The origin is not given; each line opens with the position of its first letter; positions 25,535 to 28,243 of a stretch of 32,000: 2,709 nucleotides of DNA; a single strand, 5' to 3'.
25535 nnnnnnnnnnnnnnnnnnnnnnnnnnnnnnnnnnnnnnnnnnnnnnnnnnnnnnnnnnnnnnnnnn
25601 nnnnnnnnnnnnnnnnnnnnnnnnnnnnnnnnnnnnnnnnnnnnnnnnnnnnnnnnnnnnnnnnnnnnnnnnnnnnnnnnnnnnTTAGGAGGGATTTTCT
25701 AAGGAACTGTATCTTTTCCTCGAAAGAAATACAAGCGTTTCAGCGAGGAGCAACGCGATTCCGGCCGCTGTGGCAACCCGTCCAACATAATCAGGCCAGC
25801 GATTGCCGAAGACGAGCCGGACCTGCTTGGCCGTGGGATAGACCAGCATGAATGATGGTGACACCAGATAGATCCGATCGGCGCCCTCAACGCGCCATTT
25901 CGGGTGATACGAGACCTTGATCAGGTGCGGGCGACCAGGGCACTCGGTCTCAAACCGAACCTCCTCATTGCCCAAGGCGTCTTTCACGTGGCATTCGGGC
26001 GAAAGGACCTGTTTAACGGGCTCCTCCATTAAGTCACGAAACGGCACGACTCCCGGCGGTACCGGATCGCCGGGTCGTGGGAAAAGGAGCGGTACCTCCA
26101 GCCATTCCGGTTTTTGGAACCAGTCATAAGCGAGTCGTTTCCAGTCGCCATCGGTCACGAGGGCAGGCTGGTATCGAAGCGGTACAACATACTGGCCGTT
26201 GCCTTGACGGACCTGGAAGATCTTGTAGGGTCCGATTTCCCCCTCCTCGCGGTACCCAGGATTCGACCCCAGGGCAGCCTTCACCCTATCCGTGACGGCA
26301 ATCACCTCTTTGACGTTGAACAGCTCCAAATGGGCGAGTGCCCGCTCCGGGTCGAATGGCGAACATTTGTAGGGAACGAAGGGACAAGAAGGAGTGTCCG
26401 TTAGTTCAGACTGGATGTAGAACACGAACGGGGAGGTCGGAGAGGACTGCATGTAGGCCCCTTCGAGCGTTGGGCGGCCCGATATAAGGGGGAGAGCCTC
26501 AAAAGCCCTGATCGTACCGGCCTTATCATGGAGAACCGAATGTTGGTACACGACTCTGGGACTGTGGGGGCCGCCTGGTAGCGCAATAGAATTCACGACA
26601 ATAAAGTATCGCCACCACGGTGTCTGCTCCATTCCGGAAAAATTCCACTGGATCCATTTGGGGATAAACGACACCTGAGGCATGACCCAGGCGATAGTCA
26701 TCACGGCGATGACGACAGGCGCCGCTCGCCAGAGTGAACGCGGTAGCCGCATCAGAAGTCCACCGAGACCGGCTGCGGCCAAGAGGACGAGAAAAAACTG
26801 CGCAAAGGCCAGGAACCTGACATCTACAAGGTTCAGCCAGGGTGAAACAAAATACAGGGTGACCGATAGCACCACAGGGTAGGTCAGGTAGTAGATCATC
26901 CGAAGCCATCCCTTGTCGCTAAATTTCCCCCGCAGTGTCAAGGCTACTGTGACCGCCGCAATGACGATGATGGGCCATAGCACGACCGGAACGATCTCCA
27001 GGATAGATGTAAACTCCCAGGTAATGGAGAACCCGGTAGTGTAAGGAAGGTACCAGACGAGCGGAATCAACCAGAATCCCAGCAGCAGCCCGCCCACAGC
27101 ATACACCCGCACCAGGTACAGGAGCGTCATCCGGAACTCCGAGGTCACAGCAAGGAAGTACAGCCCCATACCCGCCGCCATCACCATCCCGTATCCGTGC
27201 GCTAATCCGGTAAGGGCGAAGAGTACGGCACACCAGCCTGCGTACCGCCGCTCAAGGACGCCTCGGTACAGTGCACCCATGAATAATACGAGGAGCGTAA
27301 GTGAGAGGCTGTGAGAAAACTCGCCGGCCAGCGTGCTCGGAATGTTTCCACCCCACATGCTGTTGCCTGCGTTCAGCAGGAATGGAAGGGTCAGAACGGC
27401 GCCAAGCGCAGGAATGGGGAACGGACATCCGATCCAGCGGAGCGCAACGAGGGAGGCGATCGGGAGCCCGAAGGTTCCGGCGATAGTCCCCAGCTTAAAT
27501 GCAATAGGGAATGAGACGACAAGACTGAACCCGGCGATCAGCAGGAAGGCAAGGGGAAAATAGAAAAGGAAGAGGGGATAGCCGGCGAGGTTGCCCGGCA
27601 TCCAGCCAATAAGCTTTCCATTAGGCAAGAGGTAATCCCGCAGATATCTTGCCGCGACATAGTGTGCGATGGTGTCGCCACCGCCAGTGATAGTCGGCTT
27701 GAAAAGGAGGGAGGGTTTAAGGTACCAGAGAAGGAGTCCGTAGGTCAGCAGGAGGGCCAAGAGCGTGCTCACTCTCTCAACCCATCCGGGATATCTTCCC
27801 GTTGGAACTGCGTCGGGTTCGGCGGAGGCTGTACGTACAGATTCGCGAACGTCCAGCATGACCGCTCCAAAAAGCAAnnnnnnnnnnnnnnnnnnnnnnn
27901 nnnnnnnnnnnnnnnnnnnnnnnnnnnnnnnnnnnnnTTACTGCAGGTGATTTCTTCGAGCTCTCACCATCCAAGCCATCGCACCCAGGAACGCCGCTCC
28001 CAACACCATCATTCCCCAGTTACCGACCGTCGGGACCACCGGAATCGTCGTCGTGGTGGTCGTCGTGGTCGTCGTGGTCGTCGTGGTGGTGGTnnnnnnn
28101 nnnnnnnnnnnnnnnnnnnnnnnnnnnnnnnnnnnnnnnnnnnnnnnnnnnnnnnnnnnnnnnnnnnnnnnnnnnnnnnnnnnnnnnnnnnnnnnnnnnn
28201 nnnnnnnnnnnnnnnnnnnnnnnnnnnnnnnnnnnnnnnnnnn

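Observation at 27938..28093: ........-CTERM-like sorting signal preceded by a 16-residue poly-Thr stalk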

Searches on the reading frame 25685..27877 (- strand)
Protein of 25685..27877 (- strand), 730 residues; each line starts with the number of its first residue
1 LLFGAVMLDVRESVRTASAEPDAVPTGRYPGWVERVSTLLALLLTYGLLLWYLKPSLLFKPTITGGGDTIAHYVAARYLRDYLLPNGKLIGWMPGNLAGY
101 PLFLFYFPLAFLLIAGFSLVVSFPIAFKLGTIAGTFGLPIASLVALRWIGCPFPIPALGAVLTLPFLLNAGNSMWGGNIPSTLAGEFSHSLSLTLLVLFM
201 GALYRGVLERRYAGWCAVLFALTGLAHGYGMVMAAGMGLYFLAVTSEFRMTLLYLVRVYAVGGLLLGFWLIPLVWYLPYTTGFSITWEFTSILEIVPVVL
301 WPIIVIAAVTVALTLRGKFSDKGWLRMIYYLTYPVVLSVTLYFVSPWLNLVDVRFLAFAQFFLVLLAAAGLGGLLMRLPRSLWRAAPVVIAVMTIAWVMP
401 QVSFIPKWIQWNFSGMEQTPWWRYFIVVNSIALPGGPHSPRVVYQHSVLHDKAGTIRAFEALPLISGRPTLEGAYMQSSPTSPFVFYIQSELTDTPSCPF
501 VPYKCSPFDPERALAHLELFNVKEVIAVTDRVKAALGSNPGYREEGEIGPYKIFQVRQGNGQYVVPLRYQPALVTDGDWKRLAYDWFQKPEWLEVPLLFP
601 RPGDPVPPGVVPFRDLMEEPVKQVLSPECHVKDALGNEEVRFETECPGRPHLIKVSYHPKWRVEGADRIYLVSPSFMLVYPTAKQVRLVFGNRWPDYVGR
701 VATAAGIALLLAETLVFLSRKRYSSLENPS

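Call 8: search_protein_families(library=ncbifam, proteins=[window:25685-27877:-], max_evalue=0.01)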
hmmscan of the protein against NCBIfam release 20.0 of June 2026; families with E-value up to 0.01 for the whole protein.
window:25685-27877:- (730 aa): 0 families

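Call 11: search_protein_families(library=pfam, proteins=[window:25685-27877:-], max_evalue=0.01)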
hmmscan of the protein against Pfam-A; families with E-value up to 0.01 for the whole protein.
window:25685-27877:- (730 aa): 1 family
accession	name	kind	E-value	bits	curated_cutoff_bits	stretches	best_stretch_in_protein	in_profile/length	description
PF10131.15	PTPS_related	-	4.2e-35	121.7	26.4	1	105-570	3-455/621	6-pyruvoyl-tetrahydropterin synthase related domain; membrane protein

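Call 68: search_protein_families(library=pfam, proteins=[window:25685-27859:-], max_evalue=1)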
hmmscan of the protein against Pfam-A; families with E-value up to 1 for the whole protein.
window:25685-27859:- (724 aa): 1 family
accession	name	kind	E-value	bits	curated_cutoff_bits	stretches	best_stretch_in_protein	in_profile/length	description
PF10131.15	PTPS_related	-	4.1e-35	121.8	26.4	1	99-564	3-455/621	6-pyruvoyl-tetrahydropterin synthase related domain; membrane protein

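Call 69: search_solved_structures(query=window:25685-27859:-, max_evalue=10)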
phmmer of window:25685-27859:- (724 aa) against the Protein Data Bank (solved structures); distinct sequences matched with E-value up to 10: 0.

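Call 74: list_cluster_members(proteins=[window:25685-27859:-, window:30647-31774:+, window:22924-24282:-, window:22165-22914:-, window:19446-22061:-, window:18737-19495:-, window:11615-13633:-, window:7890-9740:-, window:13640-14809:-, window:29687-30592:+])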
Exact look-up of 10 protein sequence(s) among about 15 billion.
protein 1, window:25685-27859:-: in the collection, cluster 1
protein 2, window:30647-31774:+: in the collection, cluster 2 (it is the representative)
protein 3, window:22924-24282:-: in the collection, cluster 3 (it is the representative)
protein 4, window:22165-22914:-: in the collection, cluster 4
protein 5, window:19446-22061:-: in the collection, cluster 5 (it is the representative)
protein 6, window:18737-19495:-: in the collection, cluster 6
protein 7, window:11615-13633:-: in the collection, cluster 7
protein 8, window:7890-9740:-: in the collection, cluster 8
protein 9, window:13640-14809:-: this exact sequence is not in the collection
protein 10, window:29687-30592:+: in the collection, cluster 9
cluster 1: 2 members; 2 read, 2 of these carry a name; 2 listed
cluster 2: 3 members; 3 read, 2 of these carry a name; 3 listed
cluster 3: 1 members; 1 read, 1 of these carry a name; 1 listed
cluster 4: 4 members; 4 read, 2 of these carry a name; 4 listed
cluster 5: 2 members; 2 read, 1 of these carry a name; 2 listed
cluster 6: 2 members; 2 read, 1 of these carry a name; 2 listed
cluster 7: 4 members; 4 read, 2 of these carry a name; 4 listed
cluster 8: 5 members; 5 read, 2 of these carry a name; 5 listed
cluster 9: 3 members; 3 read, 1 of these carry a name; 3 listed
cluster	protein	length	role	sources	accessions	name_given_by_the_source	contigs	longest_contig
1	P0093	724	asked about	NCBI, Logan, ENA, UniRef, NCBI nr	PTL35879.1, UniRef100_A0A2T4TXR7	hypothetical protein CLG94_09010 [Candidatus Methylomirabilis limnetica] | Membrane protein 6-pyruvoyl-tetrahydropterin synthase-related domain-containing protein ...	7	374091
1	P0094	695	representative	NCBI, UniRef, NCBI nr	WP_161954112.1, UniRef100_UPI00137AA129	6-pyruvoyl-tetrahydropterin synthase-related protein [Candidatus Methylomirabilis ... | 6-pyruvoyl-tetrahydropterin synthase-related protein n=1 Tax=Candidatus Methylomirabilis ...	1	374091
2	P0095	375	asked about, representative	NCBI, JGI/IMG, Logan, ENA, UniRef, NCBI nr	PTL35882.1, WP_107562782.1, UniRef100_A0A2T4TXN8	glycosyl transferase family 1 [Candidatus Methylomirabilis limnetica] | glycosyltransferase involved in cell wall biosynthesis | Glycosyl transferase family 1 n=1 Tax=Candidatus Methylomirabilis limnetica TaxID=2033718 ...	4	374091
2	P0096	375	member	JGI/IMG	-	glycosyltransferase involved in cell wall biosynthesis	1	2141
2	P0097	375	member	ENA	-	-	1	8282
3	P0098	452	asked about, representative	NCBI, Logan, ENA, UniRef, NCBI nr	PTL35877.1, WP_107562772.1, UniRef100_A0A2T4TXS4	hypothetical protein CLG94_09000 [Candidatus Methylomirabilis limnetica] | Radical SAM core domain-containing protein n=1 Tax=Candidatus Methylomirabilis limnetica ... | radical SAM protein [Candidatus Methylomirabilis limnetica]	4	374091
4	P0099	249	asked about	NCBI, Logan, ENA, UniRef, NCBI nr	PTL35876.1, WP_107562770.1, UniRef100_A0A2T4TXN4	glycosyl transferase family 2 [Candidatus Methylomirabilis limnetica] | Glycosyl transferase family 2 n=1 Tax=Candidatus Methylomirabilis limnetica TaxID=2033718 ... | glycosyltransferase [Candidatus Methylomirabilis limnetica]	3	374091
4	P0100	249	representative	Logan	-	-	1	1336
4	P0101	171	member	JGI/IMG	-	hypothetical protein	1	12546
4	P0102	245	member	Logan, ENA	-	-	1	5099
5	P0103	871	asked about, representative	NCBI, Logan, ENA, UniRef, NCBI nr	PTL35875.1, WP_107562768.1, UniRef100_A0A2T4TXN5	hypothetical protein CLG94_08990 [Candidatus Methylomirabilis limnetica] | PA14 domain-containing protein n=1 Tax=Candidatus Methylomirabilis limnetica ... | PA14 domain-containing protein [Candidatus Methylomirabilis limnetica]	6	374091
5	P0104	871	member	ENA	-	-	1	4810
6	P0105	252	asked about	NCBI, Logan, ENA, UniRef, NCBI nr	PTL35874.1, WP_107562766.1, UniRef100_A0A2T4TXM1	hypothetical protein CLG94_08985 [Candidatus Methylomirabilis limnetica] | dolichyl-phosphate beta-glucosyltransferase n=1 Tax=Candidatus Methylomirabilis limnetica ... | dolichyl-phosphate beta-glucosyltransferase [Candidatus Methylomirabilis limnetica]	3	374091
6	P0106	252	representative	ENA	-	-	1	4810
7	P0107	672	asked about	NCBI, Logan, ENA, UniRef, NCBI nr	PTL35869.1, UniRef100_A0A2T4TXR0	hypothetical protein CLG94_08955 [Candidatus Methylomirabilis limnetica] | Glycosyltransferase RgtA/B/C/D-like domain-containing protein n=1 Tax=Candidatus ...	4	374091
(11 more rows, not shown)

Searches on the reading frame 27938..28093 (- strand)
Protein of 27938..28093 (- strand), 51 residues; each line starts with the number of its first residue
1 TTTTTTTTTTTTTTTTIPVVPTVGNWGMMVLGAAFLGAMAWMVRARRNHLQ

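Call 3: search_protein_families(library=ncbifam, proteins=[window:27938-28093:-], max_evalue=10)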
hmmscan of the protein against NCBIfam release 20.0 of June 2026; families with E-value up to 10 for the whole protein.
window:27938-28093:- (51 aa): 9 families
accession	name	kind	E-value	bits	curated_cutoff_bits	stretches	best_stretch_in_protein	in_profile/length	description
TIGR04174.1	IPTL_CTERM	subfamily_domain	1.8e-06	28.1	20.5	1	20-46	1-27/27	IPTL-CTERM sorting domain-containing protein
NF033207.2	midcut_by_XrtH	subfamily_domain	0.00057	20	45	1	13-48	26-65/175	midcut-by-XrtH protein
NF045988.1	HisKinRegBRhodob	equivalog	0.0095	14.3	570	1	8-46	150-188/462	sensor histidine kinase RegB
TIGR01167.1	LPXTG_anchor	domain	0.015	15.9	15.9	1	24-49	9-34/34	LPXTG cell wall anchor domain-containing protein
NF041044.1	GIVxVP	domain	0.05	13.6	35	1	13-48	6-36/57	GIVxVP protein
NF038119.1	PEP_CTERM_MHFG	equivalog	0.066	13.5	100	1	5-41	221-257/260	MHFG family PEP-CTERM protein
NF038129.1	PEP_NF038129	equivalog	0.067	13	65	1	3-40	154-191/194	NF038129 family PEP-CTERM protein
TIGR03382.1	GC_trans_RRR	domain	0.8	10.4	15.85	1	27-47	8-27/27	MYXO-CTERM sorting domain-containing protein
NF041431.1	S_layer_MEMAR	equivalog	1.1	7.6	600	1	2-47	774-818/819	MEMAR_RS02690 family S-layer glycoprotein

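Call 4: search_protein_families(library=pfam, proteins=[window:27938-28093:-], max_evalue=10)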
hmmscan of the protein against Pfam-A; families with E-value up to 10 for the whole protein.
window:27938-28093:- (51 aa): 5 families
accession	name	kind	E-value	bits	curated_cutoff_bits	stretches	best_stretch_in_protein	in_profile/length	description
PF18203.6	IPTL-CTERM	-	1.5e-05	25.2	20.8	1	20-47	3-28/28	IPTL-CTERM motif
PF13163.11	DUF3999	-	0.022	14.4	30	1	13-42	394-423/424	Protein of unknown function (DUF3999)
PF05545.16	FixQ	-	0.11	12.9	29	1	25-46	12-33/49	Cbb3-type cytochrome oxidase component FixQ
PF11700.14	ATG22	-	0.2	10.8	24.1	1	3-50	304-350/482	Vacuole effluxer Atg22 like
PF11921.14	DUF3439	-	1.4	9.3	27.1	1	2-26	47-71/122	Domain of unknown function (DUF3439)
